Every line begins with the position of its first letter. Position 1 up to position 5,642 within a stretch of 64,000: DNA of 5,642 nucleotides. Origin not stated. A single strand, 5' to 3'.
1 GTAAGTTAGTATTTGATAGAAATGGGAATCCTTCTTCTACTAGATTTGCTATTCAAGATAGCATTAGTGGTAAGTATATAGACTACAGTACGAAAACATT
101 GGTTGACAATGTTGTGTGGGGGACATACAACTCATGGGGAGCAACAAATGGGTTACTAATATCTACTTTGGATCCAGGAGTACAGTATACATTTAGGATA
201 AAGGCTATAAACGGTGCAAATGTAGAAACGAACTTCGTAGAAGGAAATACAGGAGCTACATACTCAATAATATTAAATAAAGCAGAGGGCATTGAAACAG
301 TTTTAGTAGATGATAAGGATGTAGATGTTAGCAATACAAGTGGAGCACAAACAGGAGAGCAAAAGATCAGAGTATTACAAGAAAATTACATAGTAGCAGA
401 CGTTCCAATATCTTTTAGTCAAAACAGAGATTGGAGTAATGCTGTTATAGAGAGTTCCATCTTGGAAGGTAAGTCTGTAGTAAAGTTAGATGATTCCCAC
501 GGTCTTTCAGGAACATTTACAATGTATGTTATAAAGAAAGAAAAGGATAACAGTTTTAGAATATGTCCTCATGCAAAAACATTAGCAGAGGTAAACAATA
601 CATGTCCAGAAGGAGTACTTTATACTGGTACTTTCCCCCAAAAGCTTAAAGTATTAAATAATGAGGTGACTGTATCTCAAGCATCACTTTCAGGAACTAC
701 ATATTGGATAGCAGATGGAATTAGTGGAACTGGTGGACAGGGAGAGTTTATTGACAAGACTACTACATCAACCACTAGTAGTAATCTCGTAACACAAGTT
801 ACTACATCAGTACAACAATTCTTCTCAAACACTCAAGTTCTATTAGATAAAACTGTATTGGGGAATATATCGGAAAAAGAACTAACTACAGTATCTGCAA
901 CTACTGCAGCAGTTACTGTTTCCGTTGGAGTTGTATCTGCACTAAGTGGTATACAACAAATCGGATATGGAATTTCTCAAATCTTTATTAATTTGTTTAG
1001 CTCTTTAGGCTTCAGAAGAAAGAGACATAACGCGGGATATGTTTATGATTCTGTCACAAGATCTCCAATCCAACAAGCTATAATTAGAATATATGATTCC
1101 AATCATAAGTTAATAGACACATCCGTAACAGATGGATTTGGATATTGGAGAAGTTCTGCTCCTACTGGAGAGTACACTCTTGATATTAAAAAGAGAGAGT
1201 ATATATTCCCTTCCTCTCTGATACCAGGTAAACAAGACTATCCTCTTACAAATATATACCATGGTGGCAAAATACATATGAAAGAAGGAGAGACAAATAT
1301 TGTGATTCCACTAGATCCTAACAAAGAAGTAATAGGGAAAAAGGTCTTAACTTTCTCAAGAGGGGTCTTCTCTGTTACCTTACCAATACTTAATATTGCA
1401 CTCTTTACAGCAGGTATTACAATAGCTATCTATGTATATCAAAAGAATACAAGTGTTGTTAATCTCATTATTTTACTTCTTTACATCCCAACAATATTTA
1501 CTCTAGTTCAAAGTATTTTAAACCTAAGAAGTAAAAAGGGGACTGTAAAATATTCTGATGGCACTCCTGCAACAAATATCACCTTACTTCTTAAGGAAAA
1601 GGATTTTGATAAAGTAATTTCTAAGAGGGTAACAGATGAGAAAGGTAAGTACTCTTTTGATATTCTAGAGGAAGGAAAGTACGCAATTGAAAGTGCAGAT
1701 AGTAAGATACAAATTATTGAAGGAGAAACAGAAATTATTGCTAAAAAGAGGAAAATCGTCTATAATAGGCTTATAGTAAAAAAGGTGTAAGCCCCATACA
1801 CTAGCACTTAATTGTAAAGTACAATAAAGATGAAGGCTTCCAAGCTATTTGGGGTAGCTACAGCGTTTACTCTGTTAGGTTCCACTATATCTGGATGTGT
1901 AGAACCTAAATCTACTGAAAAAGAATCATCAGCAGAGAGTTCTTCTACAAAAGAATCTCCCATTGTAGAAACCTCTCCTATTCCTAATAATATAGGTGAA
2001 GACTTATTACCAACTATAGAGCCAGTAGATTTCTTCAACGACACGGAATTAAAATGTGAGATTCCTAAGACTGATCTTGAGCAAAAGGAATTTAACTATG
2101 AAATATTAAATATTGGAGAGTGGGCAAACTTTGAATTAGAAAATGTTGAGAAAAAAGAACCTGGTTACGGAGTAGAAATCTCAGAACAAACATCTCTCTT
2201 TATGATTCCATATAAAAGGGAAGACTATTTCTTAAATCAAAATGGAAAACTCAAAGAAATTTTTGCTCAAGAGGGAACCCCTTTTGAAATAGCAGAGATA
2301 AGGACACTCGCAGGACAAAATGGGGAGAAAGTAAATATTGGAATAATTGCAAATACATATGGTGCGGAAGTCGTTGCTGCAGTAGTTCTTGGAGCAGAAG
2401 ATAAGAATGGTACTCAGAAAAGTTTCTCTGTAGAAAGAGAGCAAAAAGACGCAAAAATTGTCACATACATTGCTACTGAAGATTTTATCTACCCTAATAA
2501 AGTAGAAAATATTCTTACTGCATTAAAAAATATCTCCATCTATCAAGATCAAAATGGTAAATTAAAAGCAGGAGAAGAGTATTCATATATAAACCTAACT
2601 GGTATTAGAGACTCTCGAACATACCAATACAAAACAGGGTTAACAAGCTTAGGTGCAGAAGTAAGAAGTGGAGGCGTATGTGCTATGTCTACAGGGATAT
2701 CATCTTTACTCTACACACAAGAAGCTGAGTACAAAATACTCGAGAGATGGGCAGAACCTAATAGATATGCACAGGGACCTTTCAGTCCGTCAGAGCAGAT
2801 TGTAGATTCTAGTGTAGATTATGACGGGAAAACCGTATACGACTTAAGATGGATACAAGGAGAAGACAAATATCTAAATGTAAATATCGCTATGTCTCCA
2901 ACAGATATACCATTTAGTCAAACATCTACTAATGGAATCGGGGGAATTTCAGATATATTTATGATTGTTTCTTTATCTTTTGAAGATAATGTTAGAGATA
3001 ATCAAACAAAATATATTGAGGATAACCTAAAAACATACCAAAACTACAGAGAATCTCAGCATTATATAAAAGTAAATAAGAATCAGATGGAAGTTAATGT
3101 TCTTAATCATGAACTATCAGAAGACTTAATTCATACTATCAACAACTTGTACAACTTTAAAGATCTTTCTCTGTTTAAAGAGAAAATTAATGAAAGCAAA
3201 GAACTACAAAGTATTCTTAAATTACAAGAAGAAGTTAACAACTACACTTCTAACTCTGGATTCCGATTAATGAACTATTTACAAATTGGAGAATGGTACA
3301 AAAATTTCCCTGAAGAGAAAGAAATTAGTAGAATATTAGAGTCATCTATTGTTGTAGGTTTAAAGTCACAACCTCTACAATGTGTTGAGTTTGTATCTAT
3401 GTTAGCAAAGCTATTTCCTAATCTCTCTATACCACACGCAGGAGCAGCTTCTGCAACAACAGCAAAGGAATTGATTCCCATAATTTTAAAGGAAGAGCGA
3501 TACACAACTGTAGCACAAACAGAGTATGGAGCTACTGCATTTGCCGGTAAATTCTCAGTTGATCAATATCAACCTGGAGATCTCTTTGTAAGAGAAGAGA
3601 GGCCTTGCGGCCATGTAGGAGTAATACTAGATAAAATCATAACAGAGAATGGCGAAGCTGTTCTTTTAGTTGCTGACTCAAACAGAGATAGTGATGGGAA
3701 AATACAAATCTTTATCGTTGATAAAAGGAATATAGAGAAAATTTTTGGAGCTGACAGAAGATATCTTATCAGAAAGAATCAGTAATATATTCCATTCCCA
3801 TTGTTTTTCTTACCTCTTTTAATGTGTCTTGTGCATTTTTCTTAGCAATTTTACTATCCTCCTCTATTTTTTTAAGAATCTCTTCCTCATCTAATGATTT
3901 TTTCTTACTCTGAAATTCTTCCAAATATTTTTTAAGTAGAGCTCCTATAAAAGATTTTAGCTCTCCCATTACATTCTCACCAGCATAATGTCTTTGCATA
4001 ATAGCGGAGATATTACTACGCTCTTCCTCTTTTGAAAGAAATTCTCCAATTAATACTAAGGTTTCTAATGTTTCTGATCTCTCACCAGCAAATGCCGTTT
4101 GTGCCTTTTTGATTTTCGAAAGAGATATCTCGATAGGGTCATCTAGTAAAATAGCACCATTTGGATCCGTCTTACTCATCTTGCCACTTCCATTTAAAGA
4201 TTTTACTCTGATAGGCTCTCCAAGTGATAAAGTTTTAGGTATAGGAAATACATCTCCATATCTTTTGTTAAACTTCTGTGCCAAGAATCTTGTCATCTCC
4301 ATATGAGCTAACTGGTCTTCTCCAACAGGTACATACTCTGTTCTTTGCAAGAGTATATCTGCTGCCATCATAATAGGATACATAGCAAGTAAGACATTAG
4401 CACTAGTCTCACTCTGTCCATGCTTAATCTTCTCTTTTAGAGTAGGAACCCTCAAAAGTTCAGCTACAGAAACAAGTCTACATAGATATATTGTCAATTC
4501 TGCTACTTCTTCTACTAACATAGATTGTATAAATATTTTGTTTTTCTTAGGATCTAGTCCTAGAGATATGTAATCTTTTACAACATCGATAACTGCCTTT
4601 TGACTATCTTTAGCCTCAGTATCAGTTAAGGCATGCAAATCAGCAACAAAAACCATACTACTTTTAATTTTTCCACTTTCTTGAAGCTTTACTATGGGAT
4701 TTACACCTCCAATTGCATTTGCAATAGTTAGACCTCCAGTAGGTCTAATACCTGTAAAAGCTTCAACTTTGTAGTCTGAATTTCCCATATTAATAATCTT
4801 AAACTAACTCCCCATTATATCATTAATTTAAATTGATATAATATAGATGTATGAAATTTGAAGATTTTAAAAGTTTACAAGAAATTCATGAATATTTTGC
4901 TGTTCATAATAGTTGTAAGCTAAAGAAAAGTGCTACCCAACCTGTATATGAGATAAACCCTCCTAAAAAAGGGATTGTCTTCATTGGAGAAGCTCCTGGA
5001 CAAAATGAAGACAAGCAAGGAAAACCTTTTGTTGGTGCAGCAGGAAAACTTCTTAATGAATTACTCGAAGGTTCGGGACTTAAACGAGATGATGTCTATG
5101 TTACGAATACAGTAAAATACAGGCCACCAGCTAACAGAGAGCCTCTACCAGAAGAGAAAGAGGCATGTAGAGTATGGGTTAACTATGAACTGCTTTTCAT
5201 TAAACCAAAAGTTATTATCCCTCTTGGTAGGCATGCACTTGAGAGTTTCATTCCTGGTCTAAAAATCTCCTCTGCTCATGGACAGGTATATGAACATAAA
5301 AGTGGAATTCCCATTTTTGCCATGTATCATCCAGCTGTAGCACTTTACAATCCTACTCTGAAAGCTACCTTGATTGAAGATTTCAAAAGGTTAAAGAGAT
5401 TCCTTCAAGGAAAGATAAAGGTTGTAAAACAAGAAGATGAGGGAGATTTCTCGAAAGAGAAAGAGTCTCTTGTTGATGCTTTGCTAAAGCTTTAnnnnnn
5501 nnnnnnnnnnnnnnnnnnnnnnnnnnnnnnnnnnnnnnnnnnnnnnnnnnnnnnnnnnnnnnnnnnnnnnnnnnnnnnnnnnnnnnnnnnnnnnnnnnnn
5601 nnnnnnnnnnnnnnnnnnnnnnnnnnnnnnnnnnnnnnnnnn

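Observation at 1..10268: Inverted pair of paralogous surface proteins with an unusual FN3 - TM - CarbopepD_reg - TM - CarbopepD_reg architecture flanking a housekeeping block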

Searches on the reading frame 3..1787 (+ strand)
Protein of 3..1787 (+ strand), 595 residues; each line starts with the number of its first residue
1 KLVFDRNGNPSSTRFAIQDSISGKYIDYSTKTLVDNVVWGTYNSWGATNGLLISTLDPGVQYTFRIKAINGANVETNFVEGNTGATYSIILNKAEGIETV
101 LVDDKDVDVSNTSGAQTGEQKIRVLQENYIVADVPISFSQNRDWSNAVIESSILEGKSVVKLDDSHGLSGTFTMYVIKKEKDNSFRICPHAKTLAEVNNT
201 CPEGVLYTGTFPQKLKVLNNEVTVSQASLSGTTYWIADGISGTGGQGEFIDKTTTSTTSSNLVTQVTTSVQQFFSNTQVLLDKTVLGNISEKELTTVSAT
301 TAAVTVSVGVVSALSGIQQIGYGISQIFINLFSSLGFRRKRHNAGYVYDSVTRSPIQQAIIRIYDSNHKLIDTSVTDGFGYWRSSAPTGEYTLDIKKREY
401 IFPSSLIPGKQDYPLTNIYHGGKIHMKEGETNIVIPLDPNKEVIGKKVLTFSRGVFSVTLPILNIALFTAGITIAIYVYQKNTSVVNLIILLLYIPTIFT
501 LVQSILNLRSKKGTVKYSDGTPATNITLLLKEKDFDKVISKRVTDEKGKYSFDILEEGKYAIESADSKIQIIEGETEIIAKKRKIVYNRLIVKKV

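Call 6: search_protein_families(library=pfam, proteins=[window:3-1787:+], max_evalue=1)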
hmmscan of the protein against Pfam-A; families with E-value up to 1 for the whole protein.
window:3-1787:+ (595 aa): 10 families
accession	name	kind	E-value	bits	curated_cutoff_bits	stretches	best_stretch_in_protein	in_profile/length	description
PF13620.12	CarboxypepD_reg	-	8.3e-12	45.7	32.3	2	512-562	3-52/82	Carboxypeptidase regulatory-like domain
PF17210.9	SdrD_B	-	7.6e-09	36.2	29.7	1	521-565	22-65/112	SdrD B-like domain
PF13715.12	CarbopepD_reg_2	-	4.5e-06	27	32.2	2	512-562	2-48/88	CarboxypepD_reg-like domain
PF00041.27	fn3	-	0.00041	20.9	25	1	18-72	26-72/84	Fibronectin type III domain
PF01060.29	TTR-52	-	0.0018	19.3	24.9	1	520-571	8-59/79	Transthyretin-like family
PF11974.14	bMG3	-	0.0025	18.2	34.9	0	353-387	25-59/103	Bacterial alpha-2-macroglobulin MG3 domain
PF17802.7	SpaA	-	0.0032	18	23.1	1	519-563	12-57/91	Prealbumin-like fold domain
PF23193.1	NOMO_3rd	-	0.0092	16.5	27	1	498-562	20-82/120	NOMO third transthyretin-like domain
PF05355.16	Apo-CII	-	0.032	14.8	22.1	1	256-311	7-66/77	Apolipoprotein C-II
PF08400.16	phage_tail_N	-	0.039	14.4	26.6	1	513-562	7-60/134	Prophage tail fibre N-terminal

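Call 7: search_protein_families(library=ncbifam, proteins=[window:3-1787:+], max_evalue=0.01)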
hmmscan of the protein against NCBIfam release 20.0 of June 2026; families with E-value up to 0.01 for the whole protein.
window:3-1787:+ (595 aa): 1 family
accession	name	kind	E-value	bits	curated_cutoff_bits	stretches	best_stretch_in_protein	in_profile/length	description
NF058648.1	ECF_sub_HI1622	equivalog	2.1e-05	24.6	100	1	513-562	29-78/180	NikL family nickel/cobalt ECF transporter subunit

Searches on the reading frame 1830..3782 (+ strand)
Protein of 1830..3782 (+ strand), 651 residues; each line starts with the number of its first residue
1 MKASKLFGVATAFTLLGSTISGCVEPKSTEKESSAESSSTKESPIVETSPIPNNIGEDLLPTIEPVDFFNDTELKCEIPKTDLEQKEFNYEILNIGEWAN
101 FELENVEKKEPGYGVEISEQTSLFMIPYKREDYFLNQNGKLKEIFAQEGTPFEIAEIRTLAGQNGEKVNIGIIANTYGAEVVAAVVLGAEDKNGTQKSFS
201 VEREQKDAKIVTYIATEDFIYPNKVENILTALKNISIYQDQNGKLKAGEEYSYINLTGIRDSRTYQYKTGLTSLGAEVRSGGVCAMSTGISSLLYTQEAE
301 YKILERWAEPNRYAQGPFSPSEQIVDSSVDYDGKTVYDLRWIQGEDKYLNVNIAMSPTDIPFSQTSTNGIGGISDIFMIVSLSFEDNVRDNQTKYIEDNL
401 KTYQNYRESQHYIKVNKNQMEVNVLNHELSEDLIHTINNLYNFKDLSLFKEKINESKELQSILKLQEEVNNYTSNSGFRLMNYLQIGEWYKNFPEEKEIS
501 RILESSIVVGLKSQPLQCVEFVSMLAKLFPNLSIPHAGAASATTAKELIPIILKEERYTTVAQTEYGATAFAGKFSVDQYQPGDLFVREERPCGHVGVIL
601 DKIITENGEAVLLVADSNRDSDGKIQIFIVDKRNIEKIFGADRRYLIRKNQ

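Call 6: search_protein_families(library=pfam, proteins=[window:1830-3782:+], max_evalue=1)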
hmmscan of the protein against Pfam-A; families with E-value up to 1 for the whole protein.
window:1830-3782:+ (651 aa): 3 families
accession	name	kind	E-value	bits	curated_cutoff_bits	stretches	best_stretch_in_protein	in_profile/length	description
PF16138.10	DUF4846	-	0.00082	19.4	37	1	574-620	153-198/239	Domain of unknown function (4846)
PF04294.18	VanW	-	0.0021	18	27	1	224-348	2-113/130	VanW like protein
PF05257.22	CHAP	-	0.025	15.5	26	1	516-601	8-67/81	CHAP domain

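Call 7: search_protein_families(library=ncbifam, proteins=[window:1830-3782:+], max_evalue=0.01)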
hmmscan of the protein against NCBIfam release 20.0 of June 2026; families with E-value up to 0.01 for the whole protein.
window:1830-3782:+ (651 aa): 0 families

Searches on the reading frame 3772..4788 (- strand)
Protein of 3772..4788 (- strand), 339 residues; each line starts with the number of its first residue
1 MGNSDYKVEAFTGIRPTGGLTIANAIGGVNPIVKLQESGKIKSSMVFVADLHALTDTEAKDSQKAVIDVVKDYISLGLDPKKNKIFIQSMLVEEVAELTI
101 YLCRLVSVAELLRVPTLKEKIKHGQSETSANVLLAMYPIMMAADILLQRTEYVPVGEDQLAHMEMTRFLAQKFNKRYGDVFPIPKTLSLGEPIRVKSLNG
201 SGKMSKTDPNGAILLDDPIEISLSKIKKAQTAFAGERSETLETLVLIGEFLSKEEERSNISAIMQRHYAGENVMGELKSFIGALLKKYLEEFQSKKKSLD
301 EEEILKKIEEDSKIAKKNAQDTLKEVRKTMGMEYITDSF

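Call 7: search_protein_families(library=ncbifam, proteins=[window:3772-4788:-], max_evalue=0.01)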
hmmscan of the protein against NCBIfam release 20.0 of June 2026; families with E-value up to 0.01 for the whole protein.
window:3772-4788:- (339 aa): 10 families
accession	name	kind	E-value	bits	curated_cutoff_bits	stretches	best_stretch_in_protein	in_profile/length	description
TIGR00233.1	trpS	equivalog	1e-65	222.2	176.75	1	9-332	4-328/328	tryptophan--tRNA ligase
NF008922.0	PRK12283.1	equivalog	5e-43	147.5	572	2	10-179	6-173/400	tryptophan--tRNA ligase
NF009207.0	PRK12556.1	equivalog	4.1e-42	144.2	479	1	10-333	6-332/332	tryptophan--tRNA ligase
NF008923.0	PRK12284.1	equivalog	4.1e-34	118.1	597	1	10-335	5-334/431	tryptophan--tRNA ligase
NF008925.0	PRK12285.1-2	equivalog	1.1e-21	77.2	451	1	6-305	61-357/365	tryptophan--tRNA ligase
NF008927.0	PRK12285.1-4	equivalog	4.6e-16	58.8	478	1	12-311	78-372/385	tryptophan--tRNA ligase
NF006330.0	PRK08560.1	equivalog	2.6e-14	53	220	1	5-297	30-312/342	tyrosine--tRNA ligase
NF008926.0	PRK12285.1-3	equivalog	6e-14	51.7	320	2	8-174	66-229/429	tryptophan--tRNA ligase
NF008924.0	PRK12285.1-1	equivalog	2e-11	43.8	644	1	11-318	77-375/381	tryptophan--tRNA ligase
NF008928.0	PRK12285.1-5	equivalog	3.7e-08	32.3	891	1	7-173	92-252/530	tryptophan--tRNA ligase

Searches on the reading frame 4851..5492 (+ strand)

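Call 7: search_protein_families(library=ncbifam, proteins=[window:4851-5492:+], max_evalue=0.01)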
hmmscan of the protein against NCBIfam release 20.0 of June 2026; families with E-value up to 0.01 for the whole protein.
window:4851-5492:+ (214 aa): 3 families
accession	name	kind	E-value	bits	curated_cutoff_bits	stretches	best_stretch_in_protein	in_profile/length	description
TIGR00758.1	UDG_fam4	subfamily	4.6e-56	189.2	125.3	1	20-186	2-172/173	uracil-DNA glycosylase, family 4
NF040953.1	Arch_udg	equivalog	5.1e-54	182.6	250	1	10-182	2-183/184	type-4 uracil-DNA glycosylase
TIGR03914.1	UDG_fam_dom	hypoth_equivalog_domain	2.1e-34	119.1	189.95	1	7-169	43-213/231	UdgX family uracil-DNA binding protein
